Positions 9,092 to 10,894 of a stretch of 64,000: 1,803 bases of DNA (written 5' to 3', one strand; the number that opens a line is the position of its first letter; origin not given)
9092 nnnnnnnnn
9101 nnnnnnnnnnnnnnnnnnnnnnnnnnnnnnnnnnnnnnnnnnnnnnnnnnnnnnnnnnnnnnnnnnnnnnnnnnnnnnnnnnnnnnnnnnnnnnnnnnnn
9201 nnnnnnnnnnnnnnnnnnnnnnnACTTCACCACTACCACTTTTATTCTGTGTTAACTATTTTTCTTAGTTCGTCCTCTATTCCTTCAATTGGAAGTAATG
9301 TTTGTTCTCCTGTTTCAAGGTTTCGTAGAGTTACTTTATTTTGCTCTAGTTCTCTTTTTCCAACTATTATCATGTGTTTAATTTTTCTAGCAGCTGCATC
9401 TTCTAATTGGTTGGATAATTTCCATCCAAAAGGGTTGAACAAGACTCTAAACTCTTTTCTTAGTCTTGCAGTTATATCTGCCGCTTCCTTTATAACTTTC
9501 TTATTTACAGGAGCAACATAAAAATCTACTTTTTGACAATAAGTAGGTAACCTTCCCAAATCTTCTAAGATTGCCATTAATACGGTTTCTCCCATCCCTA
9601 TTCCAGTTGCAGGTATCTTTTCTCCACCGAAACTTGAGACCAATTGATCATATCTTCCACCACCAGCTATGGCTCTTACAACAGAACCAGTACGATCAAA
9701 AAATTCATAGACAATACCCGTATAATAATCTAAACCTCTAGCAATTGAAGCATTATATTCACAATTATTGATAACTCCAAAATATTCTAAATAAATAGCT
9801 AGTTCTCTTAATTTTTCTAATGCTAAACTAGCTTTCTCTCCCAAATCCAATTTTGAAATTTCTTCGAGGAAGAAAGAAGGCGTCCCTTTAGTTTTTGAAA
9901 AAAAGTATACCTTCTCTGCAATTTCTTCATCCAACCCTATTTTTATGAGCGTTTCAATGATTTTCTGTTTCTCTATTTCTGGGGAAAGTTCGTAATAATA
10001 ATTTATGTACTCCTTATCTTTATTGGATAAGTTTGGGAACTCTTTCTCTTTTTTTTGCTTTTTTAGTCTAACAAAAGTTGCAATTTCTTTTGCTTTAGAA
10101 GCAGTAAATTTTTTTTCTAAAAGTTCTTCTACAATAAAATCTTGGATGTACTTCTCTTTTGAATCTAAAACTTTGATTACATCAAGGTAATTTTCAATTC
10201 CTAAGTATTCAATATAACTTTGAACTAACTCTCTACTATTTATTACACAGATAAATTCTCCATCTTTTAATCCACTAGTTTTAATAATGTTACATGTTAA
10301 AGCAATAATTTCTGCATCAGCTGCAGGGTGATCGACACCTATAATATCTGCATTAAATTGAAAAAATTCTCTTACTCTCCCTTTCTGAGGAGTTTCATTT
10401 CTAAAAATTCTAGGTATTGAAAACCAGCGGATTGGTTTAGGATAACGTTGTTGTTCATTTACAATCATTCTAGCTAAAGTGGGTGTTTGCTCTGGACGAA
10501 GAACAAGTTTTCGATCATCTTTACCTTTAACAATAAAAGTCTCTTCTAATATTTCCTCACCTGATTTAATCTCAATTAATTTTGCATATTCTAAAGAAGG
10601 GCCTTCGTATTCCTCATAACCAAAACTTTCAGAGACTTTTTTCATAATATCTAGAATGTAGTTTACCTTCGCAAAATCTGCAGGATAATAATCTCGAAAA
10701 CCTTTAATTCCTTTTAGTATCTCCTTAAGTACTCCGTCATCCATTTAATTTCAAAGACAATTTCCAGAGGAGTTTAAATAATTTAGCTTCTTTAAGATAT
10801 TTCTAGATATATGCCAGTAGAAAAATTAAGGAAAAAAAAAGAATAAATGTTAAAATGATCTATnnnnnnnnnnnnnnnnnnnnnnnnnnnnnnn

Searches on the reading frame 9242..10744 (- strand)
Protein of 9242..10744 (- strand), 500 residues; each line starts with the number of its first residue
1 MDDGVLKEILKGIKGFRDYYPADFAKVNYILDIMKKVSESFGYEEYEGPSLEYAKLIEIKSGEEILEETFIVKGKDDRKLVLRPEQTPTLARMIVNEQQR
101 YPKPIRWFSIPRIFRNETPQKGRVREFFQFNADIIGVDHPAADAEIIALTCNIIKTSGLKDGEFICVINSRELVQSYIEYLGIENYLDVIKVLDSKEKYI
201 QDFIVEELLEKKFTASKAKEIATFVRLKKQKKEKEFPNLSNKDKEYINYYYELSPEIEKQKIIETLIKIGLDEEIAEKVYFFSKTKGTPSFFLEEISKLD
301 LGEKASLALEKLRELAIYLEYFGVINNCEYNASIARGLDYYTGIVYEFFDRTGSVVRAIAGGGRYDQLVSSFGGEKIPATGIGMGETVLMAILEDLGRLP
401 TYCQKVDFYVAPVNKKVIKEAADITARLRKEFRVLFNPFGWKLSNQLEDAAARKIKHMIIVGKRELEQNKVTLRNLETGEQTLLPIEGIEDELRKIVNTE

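Call 27: search_protein_families(library=pfam, proteins=[window:9242-10744:-], max_evalue=0.001)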
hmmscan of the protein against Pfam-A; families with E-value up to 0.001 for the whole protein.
window:9242-10744:- (500 aa): 4 families
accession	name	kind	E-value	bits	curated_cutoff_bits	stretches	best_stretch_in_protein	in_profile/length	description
PF13393.11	tRNA-synt_His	-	1.9e-42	146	25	2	15-230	1-211/308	Histidyl-tRNA synthetase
PF03129.25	HGTP_anticodon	-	5.8e-15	55.7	21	1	408-495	2-93/94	Anticodon binding domain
PF00587.30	tRNA-synt_2b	-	2.9e-10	41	29.3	1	72-200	3-110/179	tRNA synthetase class II core domain (G, H, P, S and T)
PF01409.25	tRNA-synt_2d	-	5.6e-09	36.3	19.8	1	26-136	18-134/246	tRNA synthetases class II core domain (F)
